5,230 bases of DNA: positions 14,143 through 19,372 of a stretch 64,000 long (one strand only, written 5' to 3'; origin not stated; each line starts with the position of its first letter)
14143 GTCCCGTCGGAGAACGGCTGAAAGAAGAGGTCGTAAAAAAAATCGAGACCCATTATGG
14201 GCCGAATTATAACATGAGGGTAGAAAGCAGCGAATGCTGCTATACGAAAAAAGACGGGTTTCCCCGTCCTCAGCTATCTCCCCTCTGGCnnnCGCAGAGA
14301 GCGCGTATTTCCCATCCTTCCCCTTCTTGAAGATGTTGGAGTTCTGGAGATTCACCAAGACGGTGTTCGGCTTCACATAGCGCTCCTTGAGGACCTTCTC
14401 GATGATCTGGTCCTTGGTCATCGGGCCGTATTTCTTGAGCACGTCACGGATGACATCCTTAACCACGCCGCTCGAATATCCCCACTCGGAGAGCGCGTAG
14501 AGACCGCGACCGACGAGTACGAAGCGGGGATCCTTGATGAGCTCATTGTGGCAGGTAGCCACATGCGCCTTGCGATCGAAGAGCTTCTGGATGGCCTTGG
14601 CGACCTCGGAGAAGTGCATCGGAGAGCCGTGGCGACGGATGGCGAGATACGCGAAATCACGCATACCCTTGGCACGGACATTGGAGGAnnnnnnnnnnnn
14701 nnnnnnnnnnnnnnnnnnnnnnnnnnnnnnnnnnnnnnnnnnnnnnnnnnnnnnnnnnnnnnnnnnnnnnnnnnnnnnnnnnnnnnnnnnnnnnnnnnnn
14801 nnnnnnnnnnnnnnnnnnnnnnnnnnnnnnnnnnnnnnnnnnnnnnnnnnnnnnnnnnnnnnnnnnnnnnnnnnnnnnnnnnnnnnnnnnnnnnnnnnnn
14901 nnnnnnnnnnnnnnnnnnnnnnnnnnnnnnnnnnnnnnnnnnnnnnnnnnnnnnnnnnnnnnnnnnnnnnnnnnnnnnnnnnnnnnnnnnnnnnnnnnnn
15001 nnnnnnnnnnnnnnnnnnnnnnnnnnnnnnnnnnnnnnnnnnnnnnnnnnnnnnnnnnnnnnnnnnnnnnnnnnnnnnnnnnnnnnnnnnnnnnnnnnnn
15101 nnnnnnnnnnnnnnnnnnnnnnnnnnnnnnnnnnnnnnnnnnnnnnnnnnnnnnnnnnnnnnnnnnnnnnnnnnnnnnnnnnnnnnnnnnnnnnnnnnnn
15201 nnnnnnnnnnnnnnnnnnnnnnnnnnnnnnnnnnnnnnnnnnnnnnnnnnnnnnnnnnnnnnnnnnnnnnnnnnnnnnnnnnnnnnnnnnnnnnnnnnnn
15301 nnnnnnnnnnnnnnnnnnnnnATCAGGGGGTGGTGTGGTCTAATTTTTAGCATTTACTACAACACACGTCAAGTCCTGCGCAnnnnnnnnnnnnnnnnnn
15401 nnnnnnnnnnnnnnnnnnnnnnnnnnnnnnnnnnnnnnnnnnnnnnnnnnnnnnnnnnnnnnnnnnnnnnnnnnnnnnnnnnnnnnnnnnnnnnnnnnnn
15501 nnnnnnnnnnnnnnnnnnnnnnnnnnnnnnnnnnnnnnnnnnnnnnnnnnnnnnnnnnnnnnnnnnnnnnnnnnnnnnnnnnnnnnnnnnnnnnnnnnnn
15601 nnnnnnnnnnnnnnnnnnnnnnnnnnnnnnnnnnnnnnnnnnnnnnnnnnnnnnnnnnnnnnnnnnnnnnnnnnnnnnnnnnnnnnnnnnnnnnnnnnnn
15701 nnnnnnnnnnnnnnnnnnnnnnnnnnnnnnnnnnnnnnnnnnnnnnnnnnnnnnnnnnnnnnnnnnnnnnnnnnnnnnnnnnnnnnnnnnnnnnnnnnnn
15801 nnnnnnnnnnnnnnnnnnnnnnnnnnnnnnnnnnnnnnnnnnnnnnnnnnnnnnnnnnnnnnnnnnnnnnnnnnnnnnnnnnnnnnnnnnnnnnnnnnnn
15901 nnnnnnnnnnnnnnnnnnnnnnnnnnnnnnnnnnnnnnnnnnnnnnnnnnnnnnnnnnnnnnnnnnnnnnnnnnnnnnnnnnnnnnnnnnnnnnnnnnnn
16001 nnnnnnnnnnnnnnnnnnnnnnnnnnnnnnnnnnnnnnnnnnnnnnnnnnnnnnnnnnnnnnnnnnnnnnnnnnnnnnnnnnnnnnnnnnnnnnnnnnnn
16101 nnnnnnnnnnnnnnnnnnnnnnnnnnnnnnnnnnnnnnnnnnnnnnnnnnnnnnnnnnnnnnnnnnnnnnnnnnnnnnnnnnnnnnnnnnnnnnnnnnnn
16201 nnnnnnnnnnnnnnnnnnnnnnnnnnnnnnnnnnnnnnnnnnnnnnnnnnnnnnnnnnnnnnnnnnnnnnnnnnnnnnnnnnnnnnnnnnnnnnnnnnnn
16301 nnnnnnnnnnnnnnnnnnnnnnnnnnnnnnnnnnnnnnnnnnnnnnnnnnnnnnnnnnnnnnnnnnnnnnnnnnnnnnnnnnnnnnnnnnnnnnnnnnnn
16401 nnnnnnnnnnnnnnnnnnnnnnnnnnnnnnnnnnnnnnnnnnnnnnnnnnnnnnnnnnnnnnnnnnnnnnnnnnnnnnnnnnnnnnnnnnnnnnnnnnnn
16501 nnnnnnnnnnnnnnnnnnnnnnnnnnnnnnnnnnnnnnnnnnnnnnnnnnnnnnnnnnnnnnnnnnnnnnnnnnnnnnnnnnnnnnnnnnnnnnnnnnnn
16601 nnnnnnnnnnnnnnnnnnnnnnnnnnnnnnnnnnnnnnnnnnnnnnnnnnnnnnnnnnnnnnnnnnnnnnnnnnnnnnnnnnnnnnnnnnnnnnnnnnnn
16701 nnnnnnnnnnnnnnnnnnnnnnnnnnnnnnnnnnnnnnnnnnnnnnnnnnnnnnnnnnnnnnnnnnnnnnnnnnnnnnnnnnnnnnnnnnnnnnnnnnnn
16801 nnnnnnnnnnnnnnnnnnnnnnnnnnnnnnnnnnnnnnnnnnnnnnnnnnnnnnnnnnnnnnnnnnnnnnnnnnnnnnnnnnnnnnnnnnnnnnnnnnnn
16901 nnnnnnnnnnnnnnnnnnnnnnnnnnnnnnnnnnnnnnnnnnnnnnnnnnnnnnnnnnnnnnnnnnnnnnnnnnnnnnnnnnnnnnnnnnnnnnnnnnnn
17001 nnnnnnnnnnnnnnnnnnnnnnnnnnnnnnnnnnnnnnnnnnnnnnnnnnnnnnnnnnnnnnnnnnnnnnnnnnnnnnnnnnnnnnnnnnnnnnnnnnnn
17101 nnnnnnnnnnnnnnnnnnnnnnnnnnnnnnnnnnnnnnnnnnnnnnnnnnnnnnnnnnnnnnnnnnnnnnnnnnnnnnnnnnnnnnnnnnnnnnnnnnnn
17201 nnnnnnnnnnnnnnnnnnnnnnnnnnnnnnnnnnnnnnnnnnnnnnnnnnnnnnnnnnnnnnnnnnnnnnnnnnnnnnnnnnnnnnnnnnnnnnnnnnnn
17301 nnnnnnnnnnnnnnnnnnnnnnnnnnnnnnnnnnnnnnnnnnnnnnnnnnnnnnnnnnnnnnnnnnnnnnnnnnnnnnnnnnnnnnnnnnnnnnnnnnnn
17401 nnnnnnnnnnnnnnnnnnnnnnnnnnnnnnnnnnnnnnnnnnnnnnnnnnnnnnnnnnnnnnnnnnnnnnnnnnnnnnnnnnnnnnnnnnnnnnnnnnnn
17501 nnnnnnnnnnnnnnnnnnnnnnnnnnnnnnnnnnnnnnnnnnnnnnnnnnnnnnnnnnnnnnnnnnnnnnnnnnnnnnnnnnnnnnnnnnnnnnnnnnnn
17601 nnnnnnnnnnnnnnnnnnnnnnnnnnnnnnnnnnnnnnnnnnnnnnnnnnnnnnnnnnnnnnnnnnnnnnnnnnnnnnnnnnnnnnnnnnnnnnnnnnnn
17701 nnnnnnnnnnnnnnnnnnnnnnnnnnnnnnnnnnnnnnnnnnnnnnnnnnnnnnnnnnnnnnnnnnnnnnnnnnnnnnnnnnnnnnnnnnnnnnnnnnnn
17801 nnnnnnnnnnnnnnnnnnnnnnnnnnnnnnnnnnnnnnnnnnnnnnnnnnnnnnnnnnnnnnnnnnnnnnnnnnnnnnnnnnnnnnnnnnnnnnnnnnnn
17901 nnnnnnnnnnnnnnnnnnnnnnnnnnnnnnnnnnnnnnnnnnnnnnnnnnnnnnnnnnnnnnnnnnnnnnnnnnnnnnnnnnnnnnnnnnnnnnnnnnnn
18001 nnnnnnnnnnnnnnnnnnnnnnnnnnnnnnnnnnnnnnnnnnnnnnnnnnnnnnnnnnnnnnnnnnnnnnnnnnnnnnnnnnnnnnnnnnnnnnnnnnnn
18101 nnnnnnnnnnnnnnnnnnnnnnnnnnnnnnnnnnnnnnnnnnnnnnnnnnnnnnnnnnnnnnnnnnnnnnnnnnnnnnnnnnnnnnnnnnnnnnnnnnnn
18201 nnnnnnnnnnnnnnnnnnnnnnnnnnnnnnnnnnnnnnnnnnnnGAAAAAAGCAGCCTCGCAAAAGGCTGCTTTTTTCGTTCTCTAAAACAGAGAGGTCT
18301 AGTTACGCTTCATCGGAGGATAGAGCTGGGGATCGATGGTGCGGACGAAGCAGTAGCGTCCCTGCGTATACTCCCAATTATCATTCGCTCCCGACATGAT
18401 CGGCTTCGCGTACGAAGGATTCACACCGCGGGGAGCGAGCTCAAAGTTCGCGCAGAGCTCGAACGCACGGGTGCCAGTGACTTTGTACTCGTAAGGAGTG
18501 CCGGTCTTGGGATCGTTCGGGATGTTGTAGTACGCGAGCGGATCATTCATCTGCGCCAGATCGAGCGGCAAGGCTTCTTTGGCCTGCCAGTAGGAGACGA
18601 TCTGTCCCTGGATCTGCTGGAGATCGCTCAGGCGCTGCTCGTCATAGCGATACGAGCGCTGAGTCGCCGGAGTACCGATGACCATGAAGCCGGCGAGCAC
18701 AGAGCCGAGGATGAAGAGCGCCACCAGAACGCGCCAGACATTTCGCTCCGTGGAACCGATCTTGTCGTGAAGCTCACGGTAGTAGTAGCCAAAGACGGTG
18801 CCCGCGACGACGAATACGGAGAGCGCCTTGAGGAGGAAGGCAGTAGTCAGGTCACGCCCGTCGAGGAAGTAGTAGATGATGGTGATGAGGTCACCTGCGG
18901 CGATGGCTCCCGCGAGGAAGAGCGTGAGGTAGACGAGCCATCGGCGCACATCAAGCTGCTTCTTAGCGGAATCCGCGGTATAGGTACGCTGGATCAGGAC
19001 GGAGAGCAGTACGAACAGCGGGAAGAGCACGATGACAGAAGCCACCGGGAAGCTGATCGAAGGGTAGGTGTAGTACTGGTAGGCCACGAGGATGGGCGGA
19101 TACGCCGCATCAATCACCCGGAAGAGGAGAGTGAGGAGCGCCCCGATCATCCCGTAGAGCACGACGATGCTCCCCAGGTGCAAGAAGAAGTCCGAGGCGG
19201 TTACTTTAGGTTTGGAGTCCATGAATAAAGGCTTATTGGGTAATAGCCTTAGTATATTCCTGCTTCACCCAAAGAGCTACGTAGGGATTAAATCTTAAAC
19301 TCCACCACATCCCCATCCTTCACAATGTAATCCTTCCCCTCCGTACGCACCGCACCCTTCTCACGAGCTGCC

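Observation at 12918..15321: Pair of conserved unknowns: large membrane-anchored protein and a sigma-70-region-4/winged-helix DNA-binding protein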

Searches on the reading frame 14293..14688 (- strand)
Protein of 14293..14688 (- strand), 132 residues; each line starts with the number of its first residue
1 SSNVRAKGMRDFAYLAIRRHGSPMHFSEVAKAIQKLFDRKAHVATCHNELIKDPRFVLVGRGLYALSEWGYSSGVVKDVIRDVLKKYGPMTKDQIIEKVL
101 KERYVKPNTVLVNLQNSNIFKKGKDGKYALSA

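Call 94: search_solved_structures(query=A5, max_evalue=10, show_alignments=3)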
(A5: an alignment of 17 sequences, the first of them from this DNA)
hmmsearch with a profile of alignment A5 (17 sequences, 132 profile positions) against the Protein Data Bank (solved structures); distinct sequences matched with E-value up to 10: 2.
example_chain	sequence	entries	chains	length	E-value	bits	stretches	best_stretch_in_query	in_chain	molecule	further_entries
8x6g_E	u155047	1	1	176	0.019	18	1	4-91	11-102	Probable DNA-directed RNA polymerase subunit delta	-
6zyw_Y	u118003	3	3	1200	0.17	14.9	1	17-102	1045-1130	Shulin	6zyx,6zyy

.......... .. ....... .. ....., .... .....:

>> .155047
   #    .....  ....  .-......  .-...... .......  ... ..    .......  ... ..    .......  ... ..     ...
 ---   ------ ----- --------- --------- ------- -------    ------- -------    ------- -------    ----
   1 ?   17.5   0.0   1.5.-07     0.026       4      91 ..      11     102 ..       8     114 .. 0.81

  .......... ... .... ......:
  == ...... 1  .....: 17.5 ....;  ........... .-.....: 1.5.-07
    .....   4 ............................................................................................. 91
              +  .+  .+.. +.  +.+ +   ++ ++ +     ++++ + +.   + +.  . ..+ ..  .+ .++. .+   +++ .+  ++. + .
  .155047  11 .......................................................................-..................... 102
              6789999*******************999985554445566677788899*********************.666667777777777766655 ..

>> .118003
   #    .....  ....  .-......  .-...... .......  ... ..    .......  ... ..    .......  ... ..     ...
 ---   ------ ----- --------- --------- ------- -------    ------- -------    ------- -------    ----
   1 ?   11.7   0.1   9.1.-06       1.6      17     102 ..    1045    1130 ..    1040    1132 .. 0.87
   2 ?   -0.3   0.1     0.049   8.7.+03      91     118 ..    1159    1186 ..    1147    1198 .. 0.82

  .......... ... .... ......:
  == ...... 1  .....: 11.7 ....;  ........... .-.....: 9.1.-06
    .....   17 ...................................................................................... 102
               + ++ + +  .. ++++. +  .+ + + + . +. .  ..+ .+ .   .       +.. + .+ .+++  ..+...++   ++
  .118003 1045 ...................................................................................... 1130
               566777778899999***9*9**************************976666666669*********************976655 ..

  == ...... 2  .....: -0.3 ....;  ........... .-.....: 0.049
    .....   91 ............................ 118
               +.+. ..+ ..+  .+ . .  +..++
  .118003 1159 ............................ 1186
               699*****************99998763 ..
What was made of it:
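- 14476..14679 (-): HARE-HTH winged helix (aa 215-282), delta-subunit-like; the most conserved module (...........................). The best PDB sequence hit of the C-terminal half is the S. aureus RNAP delta subunit 8x6g_E, E 0.019 (call 94).
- On RNA polymerase delta subunit (RpoE, TIGR04567): The PDB delta hit has E 0.019 (call 94).
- Closest known: RNA polymerase delta subunit. Same: The best PDB sequence hit of the C-terminal half is the S. aureus delta subunit (call 94).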

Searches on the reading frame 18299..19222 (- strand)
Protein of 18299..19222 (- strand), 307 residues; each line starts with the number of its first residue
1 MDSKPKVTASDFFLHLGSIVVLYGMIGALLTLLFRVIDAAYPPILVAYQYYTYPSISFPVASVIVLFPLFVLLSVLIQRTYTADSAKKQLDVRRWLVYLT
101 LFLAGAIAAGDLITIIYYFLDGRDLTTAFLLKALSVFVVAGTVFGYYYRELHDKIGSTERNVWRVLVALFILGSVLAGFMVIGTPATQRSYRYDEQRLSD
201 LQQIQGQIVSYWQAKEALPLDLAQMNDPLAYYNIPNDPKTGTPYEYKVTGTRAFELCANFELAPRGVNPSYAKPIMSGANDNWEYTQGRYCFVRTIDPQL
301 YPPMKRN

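Call 95: search_protein_families(library=pfam, proteins=[window:18299-19222:-], max_evalue=0.001)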
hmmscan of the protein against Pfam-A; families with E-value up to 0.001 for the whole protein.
window:18299-19222:- (307 aa): 1 family
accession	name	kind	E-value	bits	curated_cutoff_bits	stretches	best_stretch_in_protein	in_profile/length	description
PF18920.5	DUF5671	-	2.3e-15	57.1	28.4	1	11-146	1-131/132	Domain of unknown function (DUF5671)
